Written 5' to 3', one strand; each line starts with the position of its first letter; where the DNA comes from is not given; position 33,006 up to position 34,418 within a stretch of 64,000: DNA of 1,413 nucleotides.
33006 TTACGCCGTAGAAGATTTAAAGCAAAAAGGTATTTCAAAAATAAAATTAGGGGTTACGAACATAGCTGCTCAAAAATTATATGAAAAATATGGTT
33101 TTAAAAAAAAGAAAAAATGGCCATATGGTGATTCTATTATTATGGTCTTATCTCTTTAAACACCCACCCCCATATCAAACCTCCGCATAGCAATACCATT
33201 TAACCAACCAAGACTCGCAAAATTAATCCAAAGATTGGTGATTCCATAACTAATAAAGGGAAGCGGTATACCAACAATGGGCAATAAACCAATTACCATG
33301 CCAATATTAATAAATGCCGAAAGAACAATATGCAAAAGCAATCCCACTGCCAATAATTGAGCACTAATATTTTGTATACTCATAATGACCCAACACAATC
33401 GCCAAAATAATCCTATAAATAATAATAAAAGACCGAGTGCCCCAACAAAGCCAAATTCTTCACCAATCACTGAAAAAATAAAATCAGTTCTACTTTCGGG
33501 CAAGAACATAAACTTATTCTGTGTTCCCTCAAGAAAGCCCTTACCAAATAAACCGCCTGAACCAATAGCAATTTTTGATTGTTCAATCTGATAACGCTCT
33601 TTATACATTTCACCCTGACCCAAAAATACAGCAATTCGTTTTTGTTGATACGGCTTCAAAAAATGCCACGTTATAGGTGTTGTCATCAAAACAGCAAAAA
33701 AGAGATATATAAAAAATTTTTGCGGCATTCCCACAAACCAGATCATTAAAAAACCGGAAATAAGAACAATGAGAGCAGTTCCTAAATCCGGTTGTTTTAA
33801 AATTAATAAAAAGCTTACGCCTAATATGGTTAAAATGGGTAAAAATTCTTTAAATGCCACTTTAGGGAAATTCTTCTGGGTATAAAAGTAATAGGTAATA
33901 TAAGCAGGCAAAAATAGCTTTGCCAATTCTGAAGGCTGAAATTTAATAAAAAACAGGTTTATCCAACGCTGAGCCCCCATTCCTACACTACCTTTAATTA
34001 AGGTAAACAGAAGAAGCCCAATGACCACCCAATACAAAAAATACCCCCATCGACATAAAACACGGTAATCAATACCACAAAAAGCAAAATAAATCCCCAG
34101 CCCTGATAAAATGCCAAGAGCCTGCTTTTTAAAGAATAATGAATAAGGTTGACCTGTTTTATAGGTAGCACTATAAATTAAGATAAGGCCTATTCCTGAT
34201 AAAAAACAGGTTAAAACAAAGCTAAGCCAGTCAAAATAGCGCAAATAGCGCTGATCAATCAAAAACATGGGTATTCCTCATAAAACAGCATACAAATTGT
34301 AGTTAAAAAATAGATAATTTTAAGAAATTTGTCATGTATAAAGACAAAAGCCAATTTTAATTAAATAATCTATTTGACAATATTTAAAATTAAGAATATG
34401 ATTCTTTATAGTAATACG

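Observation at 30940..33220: Three tandem copies of the rodA 3' terminus delimit single-gene insertions (cassette-like array at a gene end)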

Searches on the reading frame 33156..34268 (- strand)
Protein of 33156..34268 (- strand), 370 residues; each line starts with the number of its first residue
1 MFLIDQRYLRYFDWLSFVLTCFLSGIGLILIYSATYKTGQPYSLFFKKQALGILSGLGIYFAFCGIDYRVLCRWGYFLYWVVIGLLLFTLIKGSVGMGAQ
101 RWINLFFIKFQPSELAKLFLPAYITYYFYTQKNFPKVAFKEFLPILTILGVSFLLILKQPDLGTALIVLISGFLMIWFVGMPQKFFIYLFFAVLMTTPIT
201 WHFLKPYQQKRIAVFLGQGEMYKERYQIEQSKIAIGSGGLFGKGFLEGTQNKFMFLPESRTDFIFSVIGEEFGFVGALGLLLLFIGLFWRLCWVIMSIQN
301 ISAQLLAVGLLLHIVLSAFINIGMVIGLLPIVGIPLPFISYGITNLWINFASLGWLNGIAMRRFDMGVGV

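Call 6: search_protein_families(library=pfam, proteins=[window:33156-34268:-], max_evalue=0.01)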
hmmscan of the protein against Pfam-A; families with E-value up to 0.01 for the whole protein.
window:33156-34268:- (370 aa): 1 family
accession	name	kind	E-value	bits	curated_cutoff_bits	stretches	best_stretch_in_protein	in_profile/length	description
PF01098.24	FTSW_RODA_SPOVE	-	3.6e-87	293.1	26.4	1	18-361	5-352/356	Cell cycle protein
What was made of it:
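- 33156..34268 (-): rodA (370 aa, FtsW/RodA/SpoVE family). It is intact, and its last ~75 nt form copy C. Pfam PF01098, E = 3.6e-87 (call 6).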

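Call 10: find_encoding_contigs(protein=window:33159-34268:-, flank=10000, max_places=10)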
Protein window:33159-34268:- (370 aa): no gene with exactly this product is on record in the collection.

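Call 11: find_homologous_proteins(query=window:33159-34268:-)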
Query window:33159-34268:- (370 aa): 7999 proteins with E <= 0.001 among 8000 candidates; the best 120 are listed.
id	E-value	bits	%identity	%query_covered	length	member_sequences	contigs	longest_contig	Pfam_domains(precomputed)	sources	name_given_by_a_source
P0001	2.5e-237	806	99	100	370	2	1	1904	PF01098.25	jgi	jgi:rod shape determining protein RodA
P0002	1.4e-213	728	89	100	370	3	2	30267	PF01098.25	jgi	-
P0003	5.2e-203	693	84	100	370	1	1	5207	PF01098.25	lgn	-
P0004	1.2e-193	662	80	99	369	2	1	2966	PF01098.25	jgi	jgi:rod shape determining protein RodA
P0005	1.2e-185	636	81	95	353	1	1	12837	PF01098.25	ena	-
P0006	1.1e-167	577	72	99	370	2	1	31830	PF01098.25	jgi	jgi:rod shape determining protein RodA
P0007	3.8e-164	565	70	99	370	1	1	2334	PF01098.25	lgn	-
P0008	4.7e-164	565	71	98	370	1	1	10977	PF01098.25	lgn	-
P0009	3.8e-163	562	69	98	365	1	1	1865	PF01098.25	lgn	-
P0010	2.9e-162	559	70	98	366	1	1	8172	PF01098.25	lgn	-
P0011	6.6e-162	558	70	99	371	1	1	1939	PF01098.25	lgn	-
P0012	8.3e-161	554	70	98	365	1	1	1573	PF01098.25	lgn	-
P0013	3.9e-159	548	69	98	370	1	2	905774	PF01098.25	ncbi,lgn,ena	-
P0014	4.1e-157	542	67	100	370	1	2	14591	PF01098.25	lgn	-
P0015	3.2e-156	539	69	98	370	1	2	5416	PF01098.25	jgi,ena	-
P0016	3.3e-156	539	68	98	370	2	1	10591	PF01098.25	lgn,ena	-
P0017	2.4e-155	536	68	100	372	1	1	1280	PF01098.25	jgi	jgi:rod shape determining protein RodA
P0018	6.6e-155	535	71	96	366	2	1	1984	PF01098.25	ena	-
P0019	9.0e-155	534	68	100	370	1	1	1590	PF01098.25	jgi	jgi:rod shape determining protein RodA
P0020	3.4e-154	532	66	99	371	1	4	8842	PF01098.25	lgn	-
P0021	1.2e-152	527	64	100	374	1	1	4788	PF01098.25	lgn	-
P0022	1.9e-152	526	66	99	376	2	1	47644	PF01098.25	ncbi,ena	-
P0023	2.6e-152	526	66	100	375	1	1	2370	PF01098.25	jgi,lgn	jgi:rod shape determining protein RodA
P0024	8.8e-152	524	66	99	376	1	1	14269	PF01098.25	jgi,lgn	-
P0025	1.5e-151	523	65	99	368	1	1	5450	PF01098.25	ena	-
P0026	1.6e-151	523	65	99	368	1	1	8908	PF01098.25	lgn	-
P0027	1.9e-151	523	64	99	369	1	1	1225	PF01098.25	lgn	-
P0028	5.3e-151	522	64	99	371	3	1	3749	PF01098.25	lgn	-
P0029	1.2e-150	521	67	98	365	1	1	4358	PF01098.25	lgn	-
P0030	1.4e-150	520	67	99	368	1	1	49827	PF01098.25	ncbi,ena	-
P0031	2.4e-150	520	65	98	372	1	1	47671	PF01098.25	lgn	-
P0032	3.4e-150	519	64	99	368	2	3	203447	PF01098.25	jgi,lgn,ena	-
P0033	4.1e-150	519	65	99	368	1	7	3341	PF01098.25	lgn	-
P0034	8.5e-150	518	64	98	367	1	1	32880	PF01098.25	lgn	-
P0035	2.4e-149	516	64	99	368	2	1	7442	PF01098.25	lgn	-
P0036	2.7e-149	516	65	99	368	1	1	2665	PF01098.25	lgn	-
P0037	3.2e-149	516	65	99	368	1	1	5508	PF01098.25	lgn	-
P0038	3.4e-149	516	63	99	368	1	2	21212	PF01098.25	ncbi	-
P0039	7.9e-149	515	64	99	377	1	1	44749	PF01098.25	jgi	-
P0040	8.8e-149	514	64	99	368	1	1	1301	PF01098.25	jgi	jgi:rod shape determining protein RodA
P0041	1.0e-148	514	63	99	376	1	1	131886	PF01098.25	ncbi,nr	ncbi:MAG: FtsW/RodA/SpoVE family cell cycle protein [Candidatus Dependentiae bacterium]|nr:FtsW/RodA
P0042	1.3e-148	514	63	99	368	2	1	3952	PF01098.25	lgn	-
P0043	1.9e-148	513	63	99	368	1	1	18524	PF01098.25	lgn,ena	-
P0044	2.5e-148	513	63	99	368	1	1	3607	PF01098.25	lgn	-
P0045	2.7e-148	513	62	98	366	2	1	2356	PF01098.25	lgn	-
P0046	3.7e-148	512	63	99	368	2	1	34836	PF01098.25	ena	-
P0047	4.4e-148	512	65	99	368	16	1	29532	PF01098.25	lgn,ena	-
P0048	5.5e-148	512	63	99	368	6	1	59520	PF01098.25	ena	-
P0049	5.6e-148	512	64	99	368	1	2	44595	PF01098.25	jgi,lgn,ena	jgi:rod shape determining protein RodA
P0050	8.3e-148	511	66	99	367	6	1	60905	PF01098.25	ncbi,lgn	ncbi:MAG: rod shape-determining protein RodA [Candidatus Dependentiae bacterium]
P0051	8.5e-148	511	63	99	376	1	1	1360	PF01098.25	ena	-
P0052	1.0e-147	511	64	99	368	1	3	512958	PF01098.25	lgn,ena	-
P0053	1.3e-147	510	65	98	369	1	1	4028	PF01098.25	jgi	jgi:rod shape determining protein RodA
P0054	1.8e-147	510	65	98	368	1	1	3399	PF01098.25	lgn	-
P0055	3.2e-147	509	63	99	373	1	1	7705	PF01098.25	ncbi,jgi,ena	jgi:rod shape determining protein RodA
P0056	5.8e-147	508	63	98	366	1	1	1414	PF01098.25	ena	-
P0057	6.6e-147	508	64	99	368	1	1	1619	PF01098.25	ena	-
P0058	8.7e-147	508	62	99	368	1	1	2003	PF01098.25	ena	-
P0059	1.1e-146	508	65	98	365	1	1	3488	PF01098.25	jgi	jgi:rod shape determining protein RodA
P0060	1.3e-146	507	64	98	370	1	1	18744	PF01098.25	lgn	-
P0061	1.5e-146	507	64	99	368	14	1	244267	PF01098.25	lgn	-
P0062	1.6e-146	507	63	99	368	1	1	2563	PF01098.25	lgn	-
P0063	1.7e-146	507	65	98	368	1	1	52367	PF01098.25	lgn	-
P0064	1.8e-146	507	62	99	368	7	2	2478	PF01098.25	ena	-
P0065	3.3e-146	506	66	99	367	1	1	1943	PF01098.25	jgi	jgi:rod shape determining protein RodA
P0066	3.4e-146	506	64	100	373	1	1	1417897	PF01098.25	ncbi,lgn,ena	-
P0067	3.5e-146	506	62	99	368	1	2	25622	PF01098.25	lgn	-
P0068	4.0e-146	506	64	99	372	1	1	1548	PF01098.25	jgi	jgi:rod shape determining protein RodA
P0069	4.0e-146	506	64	99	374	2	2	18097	PF01098.25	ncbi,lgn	-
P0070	4.7e-146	505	64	98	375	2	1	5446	PF01098.25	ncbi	-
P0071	6.0e-146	505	63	99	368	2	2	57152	PF01098.25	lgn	-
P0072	6.5e-146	505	63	99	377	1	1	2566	PF01098.25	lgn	-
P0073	8.6e-146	505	64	99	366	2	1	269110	PF01098.25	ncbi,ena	-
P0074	9.5e-146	504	62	99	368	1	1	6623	PF01098.25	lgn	-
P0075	1.3e-145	504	64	99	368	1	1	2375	PF01098.25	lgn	-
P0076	1.5e-145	504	62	99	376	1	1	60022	PF01098.25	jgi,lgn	jgi:rod shape determining protein RodA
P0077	1.9e-145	503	65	98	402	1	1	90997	PF01098.25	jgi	jgi:rod shape determining protein RodA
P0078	3.3e-145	503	66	98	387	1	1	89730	PF01098.25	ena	-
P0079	3.6e-145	502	65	98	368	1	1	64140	PF01098.25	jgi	jgi:rod shape determining protein RodA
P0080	3.9e-145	502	62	99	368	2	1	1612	PF01098.25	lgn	-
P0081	4.9e-145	502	63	99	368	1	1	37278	PF01098.25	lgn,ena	-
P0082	5.0e-145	502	64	99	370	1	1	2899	PF01098.25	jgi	jgi:rod shape determining protein RodA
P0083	5.0e-145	502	63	98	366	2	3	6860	PF01098.25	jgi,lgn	jgi:rod shape determining protein RodA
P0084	5.3e-145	502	63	99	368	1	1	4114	PF01098.25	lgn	-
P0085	5.9e-145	502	64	99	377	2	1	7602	PF01098.25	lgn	-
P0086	7.5e-145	501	63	100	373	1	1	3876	PF01098.25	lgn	-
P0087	9.0e-145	501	65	98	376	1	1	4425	PF01098.25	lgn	-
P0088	1.1e-144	501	63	99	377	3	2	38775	PF01098.25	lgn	-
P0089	1.2e-144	501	64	99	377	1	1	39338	PF01098.25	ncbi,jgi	jgi:rod shape determining protein RodA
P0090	1.5e-144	500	65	98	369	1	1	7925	PF01098.25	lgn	-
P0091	1.6e-144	500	62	99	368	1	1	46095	PF01098.25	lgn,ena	-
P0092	1.8e-144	500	62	99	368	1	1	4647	PF01098.25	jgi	jgi:rod shape determining protein RodA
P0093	2.1e-144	500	63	98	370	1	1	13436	PF01098.25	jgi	-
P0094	2.1e-144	500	63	98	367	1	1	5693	PF01098.25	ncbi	-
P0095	2.2e-144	500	64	99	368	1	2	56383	PF01098.25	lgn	-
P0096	2.3e-144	500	64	99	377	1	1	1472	PF01098.25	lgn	-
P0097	2.4e-144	500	64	99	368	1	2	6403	PF01098.25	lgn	-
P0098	2.4e-144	500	65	98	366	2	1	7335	PF01098.25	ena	-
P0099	2.8e-144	500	62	98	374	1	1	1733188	PF01098.25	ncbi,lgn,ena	-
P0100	3.0e-144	499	62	99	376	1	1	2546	PF01098.25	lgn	-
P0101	4.9e-144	499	63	99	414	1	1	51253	PF01098.25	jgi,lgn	-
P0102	7.5e-144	498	63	99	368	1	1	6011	PF01098.25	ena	-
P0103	7.8e-144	498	64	98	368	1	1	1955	PF01098.25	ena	-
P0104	8.5e-144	498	63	98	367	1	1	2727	PF01098.25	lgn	-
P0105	1.1e-143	498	63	100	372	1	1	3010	PF01098.25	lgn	-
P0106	1.2e-143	497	64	98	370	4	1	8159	PF01098.25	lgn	-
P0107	1.3e-143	497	63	100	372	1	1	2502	PF01098.25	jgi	jgi:rod shape determining protein RodA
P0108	1.3e-143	497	63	99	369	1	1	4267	PF01098.25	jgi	jgi:rod shape determining protein RodA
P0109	1.7e-143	497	65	98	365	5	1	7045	PF01098.25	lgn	-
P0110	1.9e-143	497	63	98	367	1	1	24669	PF01098.25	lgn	-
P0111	2.0e-143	497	63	100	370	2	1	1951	PF01098.25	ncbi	-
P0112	2.7e-143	496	63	100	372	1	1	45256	PF01098.25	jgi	jgi:rod shape determining protein RodA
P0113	3.6e-143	496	63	98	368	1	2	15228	PF01098.25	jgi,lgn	-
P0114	4.5e-143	496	63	98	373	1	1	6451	PF01098.25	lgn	-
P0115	4.5e-143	496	63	99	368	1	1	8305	PF01098.25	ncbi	-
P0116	5.7e-143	495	63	99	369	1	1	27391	PF01098.25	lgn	-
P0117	5.8e-143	495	62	100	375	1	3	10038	PF01098.25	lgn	-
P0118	6.8e-143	495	63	100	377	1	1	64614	PF01098.25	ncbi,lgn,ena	-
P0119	9.0e-143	495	62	99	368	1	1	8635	PF01098.25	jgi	jgi:rod shape determining protein RodA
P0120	1.1e-142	494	62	98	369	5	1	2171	PF01098.25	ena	-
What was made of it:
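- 33156..34268 (-): 99-62% identical to Dependentiae RodA proteins (call 11).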

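Call 12: find_encoding_contigs(protein=P0002, flank=8000, max_places=3)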
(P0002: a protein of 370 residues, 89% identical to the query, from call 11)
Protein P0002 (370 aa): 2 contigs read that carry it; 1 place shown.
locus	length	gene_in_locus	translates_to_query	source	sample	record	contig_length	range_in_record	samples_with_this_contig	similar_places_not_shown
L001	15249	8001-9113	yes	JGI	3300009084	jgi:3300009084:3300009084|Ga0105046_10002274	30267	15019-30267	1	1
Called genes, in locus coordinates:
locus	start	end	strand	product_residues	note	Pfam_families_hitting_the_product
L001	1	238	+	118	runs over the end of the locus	PF01196:Ribosomal_L17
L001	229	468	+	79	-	PF01106:NifU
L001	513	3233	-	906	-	PF13476:AAA_23, PF13558:SbcC_Walker_B (weak)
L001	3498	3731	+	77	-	-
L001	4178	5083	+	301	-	-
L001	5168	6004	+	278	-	-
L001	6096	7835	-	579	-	-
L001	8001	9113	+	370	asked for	PF01098:FTSW_RODA_SPOVE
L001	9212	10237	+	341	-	PF05496:RuvB_N, PF00004:AAA, PF07728:AAA_5 (weak), PF17864:AAA_lid_4, PF05491:WHD_RuvB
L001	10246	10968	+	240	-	PF20772:TACO1_YebC_N, PF01709:Transcrip_reg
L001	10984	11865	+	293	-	PF03755:YicC-like_N, PF08340:YicC-like_C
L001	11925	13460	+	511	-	PF13229:Beta_helix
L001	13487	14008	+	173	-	PF00190:Cupin_1, PF07883:Cupin_2, PF03079:ARD (weak)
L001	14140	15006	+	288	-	PF01569:PAP2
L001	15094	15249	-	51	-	?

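Call 13: find_encoding_contigs(protein=P0005, flank=8000, max_places=3)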
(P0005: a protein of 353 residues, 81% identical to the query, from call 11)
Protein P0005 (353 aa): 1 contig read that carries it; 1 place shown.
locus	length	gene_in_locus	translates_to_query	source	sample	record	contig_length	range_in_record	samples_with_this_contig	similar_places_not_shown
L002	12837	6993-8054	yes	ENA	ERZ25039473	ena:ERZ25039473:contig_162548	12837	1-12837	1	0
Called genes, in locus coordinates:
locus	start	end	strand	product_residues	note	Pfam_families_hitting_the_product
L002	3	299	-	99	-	?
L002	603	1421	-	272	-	PF00106:adh_short, PF13561:adh_short_C2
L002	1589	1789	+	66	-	PF13396:PLDc_N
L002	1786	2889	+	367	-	PF00005:ABC_tran, PF13304:AAA_21 (faint), PF13732:DrrA1-3_C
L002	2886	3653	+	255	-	PF12679:ABC2_membrane_2, PF10920:DUF2705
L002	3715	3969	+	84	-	-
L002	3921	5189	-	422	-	PF02515:CoA_transf_3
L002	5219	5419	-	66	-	PF10041:DUF2277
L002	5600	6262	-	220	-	-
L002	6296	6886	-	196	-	-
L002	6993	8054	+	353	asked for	PF01098:FTSW_RODA_SPOVE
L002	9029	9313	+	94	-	PF05496:RuvB_N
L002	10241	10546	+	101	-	PF01709:Transcrip_reg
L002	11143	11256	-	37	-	-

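Call 14: find_encoding_contigs(protein=P0006, flank=8000, max_places=3)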
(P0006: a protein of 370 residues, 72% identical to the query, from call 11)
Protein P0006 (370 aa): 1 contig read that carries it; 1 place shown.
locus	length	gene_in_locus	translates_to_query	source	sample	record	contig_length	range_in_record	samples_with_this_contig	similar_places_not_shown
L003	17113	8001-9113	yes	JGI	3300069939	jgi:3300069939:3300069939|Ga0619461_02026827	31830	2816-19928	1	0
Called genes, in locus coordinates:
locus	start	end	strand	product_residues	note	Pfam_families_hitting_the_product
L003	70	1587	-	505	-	PF00004:AAA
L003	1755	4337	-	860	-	PF00005:ABC_tran (faint), PF02463:SMC_N (faint), PF13175:AAA_15 (faint), PF13191:AAA_16 (faint), PF13476:AAA_23 (faint), PF13481:AAA_25 (faint), PF13555:AAA_29 (faint), PF17760:UvrA_inter, +2 more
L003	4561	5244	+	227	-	-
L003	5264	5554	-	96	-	-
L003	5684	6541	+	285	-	-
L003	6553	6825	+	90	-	-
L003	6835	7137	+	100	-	-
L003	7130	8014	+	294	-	-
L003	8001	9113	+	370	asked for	PF01098:FTSW_RODA_SPOVE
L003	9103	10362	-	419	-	-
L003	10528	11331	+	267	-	PF01145:Band_7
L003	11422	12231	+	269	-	-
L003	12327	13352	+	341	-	PF05496:RuvB_N, PF00004:AAA, PF07728:AAA_5 (faint), PF17864:AAA_lid_4, PF05491:WHD_RuvB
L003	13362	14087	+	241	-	PF20772:TACO1_YebC_N, PF01709:Transcrip_reg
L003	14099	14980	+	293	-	PF03755:YicC-like_N, PF08340:YicC-like_C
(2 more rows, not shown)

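Call 15: find_encoding_contigs(protein=P0003, flank=8000, max_places=3)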
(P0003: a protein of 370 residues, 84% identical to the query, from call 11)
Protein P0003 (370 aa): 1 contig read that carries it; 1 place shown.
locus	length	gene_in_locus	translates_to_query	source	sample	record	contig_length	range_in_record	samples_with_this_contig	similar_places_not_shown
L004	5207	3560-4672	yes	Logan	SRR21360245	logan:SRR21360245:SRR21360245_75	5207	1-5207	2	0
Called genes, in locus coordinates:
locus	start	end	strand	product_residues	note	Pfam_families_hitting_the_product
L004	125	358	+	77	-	-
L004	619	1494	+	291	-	-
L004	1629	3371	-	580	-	-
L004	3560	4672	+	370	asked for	PF01098:FTSW_RODA_SPOVE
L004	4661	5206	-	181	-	?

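Call 25: find_related_loci(query=window:33159-34268:-, collection=genome_contigs, flank=8000)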
Query window:33159-34268:- (370 aa) in genome_contigs; peptide patterns used: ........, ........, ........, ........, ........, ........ (x = any residue, [..] = any of these).
599 stretches matched a pattern (row limit reached: there are more); 575 encode a relative of the query (tblastn E <= 1e-3); the best 80 are kept; 80 distinct loci.
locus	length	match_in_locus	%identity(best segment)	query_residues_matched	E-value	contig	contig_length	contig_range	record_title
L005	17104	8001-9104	79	3-370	0e+0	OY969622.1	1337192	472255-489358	MAG: Candidatus Babeliales bacterium isolate MFD04434.bin.c.2 genome assembly, chromosome: 1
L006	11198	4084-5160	60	1-359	1e-137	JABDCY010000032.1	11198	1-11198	MAG: Candidatus Dependentiae bacterium isolate BWMinHeated_Nextera56_MAG2 3300020846.a:Ga0207124_1116, whole genome shot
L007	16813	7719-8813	39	4-364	2e-74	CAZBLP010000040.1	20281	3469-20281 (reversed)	MAG TPA_asm: uncultured bacterium isolate binchicken_co291_23 genome assembly, contig: NODE_573_length_20281_cov_12.8775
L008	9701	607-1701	41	4-364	4e-74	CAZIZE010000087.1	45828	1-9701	MAG TPA_asm: uncultured bacterium isolate binchicken_co219_16 genome assembly, contig: k141_807475, whole genome shotgun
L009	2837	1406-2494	45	1-364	5e-74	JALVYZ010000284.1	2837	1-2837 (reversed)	MAG: bacterium isolate T10_maxbin2_scaf2bin.187 T10_NODE_34878_length_2837_cov_14.989668, whole genome shotgun sequence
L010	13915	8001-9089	39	5-364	2e-72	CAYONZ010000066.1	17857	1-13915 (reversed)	MAG TPA_asm: uncultured Bdellovibrionales bacterium isolate SRP278252_co1_713 genome assembly, contig: NODE_5379_length_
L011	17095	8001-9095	40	1-363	1e-71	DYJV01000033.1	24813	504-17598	MAG TPA_asm: Candidatus Methylomirabilis sp. isolate SulCav_AS07-7_3_33_596 SulCav_AS07_7_1894_length_24813_cov_354_2678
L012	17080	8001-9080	41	4-364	9e-71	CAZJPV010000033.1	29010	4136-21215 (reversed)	MAG TPA_asm: uncultured Syntrophaceae bacterium isolate SRP098346_co1_215 genome assembly, contig: NODE_1179_length_2901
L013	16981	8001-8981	41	36-363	1e-70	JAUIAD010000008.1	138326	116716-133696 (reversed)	MAG: Gammaproteobacteria bacterium isolate 5_bin.3 NODE_207_length_138326_cov_6.916787, whole genome shotgun sequence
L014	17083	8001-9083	42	5-364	1e-69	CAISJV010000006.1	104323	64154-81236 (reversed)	MAG: uncultured delta proteobacterium isolate AlinenLipids_bin-9048 genome assembly, contig: bin-9048:06/95, whole genom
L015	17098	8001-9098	37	4-364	5e-69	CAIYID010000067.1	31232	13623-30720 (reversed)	MAG: uncultured Bdellovibrionales bacterium isolate Kiruna_bin-06382 genome assembly, contig: bin-06382:67/94, whole gen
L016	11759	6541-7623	40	4-364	1e-68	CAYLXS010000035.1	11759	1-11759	MAG TPA_asm: uncultured Syntrophaceae bacterium isolate binchicken_co243_90 genome assembly, contig: NODE_4821_length_11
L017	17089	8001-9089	40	4-364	2e-68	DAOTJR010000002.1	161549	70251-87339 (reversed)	MAG TPA_asm: Syntrophales bacterium isolate AMR_MDS_2994 NODE_58_length_161549_cov_24.190917, whole genome shotgun seque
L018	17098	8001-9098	40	4-364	3e-68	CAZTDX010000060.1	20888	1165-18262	MAG TPA_asm: uncultured Pseudobdellovibrionaceae bacterium isolate SRP285395_co2_193 genome assembly, contig: NODE_4063_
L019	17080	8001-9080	41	4-364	1e-67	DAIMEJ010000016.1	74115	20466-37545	MAG TPA_asm: Syntrophales bacterium isolate CTOTU18575 NODE_305_length_74115_cov_21.561963, whole genome shotgun sequenc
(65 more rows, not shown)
